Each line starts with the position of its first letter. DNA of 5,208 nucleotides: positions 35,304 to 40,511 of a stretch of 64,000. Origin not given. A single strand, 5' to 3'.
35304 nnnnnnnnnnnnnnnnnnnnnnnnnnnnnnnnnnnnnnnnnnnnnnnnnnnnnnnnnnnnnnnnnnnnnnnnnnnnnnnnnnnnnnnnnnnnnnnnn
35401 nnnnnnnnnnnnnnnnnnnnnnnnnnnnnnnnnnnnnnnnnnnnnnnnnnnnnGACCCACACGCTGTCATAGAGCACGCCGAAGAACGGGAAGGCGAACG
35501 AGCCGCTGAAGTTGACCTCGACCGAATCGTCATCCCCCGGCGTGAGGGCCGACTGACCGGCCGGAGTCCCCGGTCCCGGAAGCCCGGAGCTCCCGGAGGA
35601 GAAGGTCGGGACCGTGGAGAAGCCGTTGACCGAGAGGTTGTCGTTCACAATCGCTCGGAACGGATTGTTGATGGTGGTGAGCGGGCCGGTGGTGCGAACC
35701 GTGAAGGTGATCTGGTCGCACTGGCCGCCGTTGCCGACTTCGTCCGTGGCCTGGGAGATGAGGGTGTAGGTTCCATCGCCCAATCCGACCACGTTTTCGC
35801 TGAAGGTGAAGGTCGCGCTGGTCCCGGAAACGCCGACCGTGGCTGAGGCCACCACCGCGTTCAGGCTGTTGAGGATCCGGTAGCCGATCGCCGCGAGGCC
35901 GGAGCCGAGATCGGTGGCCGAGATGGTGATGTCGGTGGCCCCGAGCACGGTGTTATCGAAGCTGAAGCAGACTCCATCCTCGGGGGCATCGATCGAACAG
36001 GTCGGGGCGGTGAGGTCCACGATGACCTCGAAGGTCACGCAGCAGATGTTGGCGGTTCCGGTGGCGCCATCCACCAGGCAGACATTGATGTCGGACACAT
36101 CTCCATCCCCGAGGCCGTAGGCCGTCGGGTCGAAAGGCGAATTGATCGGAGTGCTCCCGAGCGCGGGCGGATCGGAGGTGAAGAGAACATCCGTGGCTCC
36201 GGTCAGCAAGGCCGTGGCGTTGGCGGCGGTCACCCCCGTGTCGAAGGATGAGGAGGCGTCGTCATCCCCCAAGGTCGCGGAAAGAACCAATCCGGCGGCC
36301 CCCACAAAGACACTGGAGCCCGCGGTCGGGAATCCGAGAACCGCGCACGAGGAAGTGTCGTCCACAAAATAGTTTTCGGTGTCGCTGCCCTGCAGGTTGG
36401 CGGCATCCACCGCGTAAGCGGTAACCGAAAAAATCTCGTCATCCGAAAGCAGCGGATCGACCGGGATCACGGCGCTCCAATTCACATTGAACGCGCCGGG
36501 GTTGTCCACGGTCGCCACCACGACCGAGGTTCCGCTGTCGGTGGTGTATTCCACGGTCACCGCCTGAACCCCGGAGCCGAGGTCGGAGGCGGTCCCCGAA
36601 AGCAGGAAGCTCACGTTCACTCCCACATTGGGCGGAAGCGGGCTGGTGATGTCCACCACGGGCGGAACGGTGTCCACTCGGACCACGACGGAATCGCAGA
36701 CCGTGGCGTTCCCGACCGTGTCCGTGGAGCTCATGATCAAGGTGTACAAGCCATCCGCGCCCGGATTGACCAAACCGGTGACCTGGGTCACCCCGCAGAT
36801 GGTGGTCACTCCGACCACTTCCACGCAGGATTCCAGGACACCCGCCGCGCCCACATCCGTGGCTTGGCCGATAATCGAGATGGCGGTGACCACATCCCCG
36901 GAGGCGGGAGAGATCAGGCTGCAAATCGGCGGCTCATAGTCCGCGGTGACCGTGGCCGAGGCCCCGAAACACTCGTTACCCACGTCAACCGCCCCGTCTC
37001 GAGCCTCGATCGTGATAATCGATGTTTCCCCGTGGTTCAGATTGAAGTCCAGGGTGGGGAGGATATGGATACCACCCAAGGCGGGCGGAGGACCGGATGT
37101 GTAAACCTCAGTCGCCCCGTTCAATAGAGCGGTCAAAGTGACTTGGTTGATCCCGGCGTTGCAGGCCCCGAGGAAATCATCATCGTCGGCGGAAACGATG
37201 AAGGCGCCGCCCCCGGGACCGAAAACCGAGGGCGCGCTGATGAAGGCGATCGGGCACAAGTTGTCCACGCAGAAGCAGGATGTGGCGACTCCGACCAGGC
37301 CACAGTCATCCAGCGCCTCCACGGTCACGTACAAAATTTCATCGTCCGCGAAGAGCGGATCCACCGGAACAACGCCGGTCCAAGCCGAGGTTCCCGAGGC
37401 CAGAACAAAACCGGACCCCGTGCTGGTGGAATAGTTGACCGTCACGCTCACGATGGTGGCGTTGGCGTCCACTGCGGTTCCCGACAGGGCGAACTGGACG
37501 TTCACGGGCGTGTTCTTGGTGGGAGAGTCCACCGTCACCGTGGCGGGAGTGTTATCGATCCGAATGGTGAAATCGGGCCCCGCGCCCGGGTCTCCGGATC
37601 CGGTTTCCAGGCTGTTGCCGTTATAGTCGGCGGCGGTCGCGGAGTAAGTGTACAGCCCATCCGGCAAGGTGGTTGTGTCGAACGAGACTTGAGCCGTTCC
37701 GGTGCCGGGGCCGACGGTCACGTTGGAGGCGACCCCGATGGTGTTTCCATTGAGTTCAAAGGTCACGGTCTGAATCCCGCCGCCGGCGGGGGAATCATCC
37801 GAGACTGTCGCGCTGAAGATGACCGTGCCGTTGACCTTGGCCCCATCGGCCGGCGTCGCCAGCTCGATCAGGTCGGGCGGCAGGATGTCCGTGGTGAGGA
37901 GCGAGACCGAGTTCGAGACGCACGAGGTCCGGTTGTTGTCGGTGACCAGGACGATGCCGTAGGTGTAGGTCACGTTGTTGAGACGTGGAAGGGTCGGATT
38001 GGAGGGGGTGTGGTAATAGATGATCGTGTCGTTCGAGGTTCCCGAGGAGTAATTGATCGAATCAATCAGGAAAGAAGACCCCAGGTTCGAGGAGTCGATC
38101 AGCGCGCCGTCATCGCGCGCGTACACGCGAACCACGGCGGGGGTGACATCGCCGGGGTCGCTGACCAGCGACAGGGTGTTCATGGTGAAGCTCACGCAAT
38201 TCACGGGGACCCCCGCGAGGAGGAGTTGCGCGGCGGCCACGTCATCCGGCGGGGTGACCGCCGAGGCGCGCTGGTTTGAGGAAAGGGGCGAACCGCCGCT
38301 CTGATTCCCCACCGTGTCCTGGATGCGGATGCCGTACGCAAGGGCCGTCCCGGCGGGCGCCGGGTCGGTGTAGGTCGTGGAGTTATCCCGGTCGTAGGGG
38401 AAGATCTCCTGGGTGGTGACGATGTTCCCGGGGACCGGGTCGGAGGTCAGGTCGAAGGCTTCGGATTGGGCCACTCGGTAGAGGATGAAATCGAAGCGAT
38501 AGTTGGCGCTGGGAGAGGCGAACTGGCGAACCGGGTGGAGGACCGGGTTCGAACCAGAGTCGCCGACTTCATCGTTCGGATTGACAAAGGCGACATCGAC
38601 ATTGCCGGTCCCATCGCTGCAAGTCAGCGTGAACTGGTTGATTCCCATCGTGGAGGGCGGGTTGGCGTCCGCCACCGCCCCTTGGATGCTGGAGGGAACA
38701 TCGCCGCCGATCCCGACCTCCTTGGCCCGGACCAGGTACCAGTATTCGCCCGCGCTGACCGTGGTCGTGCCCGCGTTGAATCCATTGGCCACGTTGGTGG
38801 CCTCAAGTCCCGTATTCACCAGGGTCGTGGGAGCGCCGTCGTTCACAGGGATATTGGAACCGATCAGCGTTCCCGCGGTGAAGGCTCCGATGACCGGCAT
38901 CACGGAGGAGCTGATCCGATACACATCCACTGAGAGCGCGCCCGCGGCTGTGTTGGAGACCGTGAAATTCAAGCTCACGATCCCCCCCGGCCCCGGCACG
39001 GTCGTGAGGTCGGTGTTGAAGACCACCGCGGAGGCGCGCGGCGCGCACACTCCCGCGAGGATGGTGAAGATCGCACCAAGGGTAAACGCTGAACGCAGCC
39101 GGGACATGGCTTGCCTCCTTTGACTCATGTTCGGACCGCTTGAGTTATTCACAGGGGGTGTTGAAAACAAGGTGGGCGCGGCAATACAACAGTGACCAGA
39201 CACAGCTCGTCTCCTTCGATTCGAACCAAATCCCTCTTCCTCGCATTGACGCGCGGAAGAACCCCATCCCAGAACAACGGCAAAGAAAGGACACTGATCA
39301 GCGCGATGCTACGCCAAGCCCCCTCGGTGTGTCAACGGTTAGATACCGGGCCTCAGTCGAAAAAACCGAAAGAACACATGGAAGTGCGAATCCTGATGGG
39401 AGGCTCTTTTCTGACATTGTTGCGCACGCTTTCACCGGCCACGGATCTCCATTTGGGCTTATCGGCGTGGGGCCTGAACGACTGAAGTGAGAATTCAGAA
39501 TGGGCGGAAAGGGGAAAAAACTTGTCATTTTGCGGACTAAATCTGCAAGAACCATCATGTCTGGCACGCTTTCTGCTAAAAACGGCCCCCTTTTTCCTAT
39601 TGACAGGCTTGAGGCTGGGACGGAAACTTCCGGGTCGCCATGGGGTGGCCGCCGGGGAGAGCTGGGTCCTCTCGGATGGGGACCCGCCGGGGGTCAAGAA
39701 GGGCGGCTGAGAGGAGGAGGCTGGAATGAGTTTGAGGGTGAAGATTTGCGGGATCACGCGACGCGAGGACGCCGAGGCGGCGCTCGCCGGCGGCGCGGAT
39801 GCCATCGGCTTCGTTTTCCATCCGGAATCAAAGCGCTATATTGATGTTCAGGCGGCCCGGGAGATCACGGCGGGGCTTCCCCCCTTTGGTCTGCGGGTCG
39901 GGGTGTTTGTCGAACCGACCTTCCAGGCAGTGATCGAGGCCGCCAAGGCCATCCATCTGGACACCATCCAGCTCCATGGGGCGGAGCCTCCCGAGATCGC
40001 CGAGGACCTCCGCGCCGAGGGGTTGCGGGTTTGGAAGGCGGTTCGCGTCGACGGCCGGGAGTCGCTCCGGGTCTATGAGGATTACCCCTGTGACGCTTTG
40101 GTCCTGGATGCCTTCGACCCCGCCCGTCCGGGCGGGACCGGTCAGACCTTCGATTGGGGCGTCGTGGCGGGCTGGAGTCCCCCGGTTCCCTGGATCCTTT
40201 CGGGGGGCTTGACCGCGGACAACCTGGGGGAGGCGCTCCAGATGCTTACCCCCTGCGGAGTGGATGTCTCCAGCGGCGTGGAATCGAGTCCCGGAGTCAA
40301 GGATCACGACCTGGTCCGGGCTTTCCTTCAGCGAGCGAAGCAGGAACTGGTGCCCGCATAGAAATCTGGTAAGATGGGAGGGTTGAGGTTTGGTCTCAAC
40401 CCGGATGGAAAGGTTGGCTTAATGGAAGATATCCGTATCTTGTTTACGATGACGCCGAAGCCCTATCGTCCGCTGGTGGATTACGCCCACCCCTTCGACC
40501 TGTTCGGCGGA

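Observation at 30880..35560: Bacterial NIDO-like domains arranged as a diverged 2.3 kb tandem duplication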

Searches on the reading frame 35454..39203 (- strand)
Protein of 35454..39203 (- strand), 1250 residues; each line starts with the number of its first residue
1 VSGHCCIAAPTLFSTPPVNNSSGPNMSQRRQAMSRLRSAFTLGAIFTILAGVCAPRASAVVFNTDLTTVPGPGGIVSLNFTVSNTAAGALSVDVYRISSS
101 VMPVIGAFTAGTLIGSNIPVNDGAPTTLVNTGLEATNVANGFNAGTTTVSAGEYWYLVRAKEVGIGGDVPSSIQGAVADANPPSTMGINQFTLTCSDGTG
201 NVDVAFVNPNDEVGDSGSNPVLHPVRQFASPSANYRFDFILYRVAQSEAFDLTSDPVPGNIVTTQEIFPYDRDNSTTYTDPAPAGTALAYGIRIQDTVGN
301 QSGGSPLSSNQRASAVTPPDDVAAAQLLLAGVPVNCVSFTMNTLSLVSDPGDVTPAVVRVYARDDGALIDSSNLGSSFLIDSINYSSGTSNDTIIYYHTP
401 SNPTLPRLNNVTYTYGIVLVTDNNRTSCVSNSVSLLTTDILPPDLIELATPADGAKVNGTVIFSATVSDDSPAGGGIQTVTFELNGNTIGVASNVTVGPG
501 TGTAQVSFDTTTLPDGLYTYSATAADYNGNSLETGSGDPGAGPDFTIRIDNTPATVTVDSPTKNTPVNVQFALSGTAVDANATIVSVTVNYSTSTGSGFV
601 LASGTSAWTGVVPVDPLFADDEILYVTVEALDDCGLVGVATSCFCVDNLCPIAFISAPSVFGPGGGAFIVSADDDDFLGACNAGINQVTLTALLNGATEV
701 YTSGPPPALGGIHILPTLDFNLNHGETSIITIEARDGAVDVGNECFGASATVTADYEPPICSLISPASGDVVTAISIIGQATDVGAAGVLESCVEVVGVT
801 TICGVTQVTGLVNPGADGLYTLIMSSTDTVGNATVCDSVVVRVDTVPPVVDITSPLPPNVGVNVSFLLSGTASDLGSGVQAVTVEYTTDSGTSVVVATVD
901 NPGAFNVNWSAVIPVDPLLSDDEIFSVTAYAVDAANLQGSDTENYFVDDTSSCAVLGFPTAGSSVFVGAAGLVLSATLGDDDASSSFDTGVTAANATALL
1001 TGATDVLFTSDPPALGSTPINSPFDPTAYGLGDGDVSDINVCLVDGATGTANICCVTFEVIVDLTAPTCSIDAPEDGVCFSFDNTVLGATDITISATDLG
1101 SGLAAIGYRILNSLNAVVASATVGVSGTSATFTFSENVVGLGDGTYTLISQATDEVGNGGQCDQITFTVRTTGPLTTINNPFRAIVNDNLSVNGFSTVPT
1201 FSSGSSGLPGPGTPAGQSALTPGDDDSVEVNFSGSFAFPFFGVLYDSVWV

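Call 5: search_protein_families(library=pfam, proteins=[window:35454-39203:-], max_evalue=1)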
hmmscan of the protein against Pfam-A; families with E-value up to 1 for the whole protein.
window:35454-39203:- (1250 aa): 2 families
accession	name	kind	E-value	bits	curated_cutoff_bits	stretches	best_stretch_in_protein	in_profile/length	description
PF13750.12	Big_3_3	-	1.5e-06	28.4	27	1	504-569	3-64/157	Bacterial Ig-like domain (group 3)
PF19077.6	Big_13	-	2.6e-05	25.1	27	3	1128-1169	60-100/102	Bacterial Ig-like domain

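Call 59: search_protein_families(library=ncbifam, proteins=[window:35454-39203:-], max_evalue=0.01)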
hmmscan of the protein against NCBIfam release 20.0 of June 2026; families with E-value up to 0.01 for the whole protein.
window:35454-39203:- (1250 aa): 3 families
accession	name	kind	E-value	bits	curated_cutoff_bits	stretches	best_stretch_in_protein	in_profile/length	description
NF047446.1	barrel_OmpL47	domain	9.6e-08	32.4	40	1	1090-1169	5-68/68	OmpL47-type beta-barrel domain-containing protein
NF047441.1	Lepto_OmpL47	equivalog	1.6e-07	31.3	250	0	1135-1179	288-332/336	multi-beta-barrel domain surface protein OmpL47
NF033510.3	Ca_tandemer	repeat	0.0074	16.6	50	1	1060-1159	4-95/96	Ca2+-stabilized repeat-containing adhesin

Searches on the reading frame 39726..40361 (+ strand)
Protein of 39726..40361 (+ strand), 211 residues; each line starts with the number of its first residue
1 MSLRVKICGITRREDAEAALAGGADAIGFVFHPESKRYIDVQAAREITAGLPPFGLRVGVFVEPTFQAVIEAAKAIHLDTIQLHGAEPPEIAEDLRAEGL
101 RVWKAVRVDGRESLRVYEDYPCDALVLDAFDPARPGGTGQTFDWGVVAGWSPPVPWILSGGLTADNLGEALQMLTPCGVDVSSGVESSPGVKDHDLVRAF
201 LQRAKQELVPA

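Call 26: search_protein_families(library=pfam, proteins=[window:39726-40361:+], max_evalue=0.001)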
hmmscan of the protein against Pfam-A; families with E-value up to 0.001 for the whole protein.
window:39726-40361:+ (211 aa): 1 family
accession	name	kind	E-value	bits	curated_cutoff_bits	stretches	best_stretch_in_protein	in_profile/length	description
PF00697.28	PRAI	-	2e-46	158.6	22.7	1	5-202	1-192/193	N-(5'phosphoribosyl)anthranilate (PRA) isomerase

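Call 40: find_encoding_contigs(protein=window:39726-40361:+, flank=3000, max_places=4)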
Protein window:39726-40361:+ (211 aa): 5 contigs read that carry it; 4 places shown.
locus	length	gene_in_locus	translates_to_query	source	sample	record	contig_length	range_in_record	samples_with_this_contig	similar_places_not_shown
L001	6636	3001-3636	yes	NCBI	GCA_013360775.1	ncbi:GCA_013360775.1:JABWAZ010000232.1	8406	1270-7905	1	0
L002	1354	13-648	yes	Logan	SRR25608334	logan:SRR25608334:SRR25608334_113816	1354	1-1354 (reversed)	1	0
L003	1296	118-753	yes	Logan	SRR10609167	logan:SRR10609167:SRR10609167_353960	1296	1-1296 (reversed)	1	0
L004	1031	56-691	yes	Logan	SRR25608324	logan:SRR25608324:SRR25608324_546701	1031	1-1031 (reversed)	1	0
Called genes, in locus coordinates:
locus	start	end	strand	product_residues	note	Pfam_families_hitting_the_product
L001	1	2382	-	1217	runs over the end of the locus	PF19077:Big_13 (faint), PF13750:Big_3_3 (faint)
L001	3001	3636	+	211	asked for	PF00697:PRAI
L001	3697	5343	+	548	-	PF02310:B12-binding (weak), PF04055:Radical_SAM (weak)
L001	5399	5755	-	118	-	-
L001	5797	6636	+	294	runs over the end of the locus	PF00657:Lipase_GDSL, PF13472:Lipase_GDSL_2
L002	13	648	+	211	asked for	PF00697:PRAI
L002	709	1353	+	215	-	?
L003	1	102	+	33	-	?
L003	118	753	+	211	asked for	PF00697:PRAI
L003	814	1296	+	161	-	?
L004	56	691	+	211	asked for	PF00697:PRAI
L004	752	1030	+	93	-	?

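Call 48: list_cluster_members(proteins=[window:39726-40361:+])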
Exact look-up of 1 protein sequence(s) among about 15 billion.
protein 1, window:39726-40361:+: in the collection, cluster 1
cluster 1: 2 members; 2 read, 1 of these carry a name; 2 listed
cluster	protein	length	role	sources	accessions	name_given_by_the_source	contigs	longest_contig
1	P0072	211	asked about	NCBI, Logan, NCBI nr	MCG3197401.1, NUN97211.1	MAG: phosphoribosylanthranilate isomerase [Candidatus Omnitrophica bacterium] | N-(5'-phosphoribosyl)anthranilate isomerase [bacterium]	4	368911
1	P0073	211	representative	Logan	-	-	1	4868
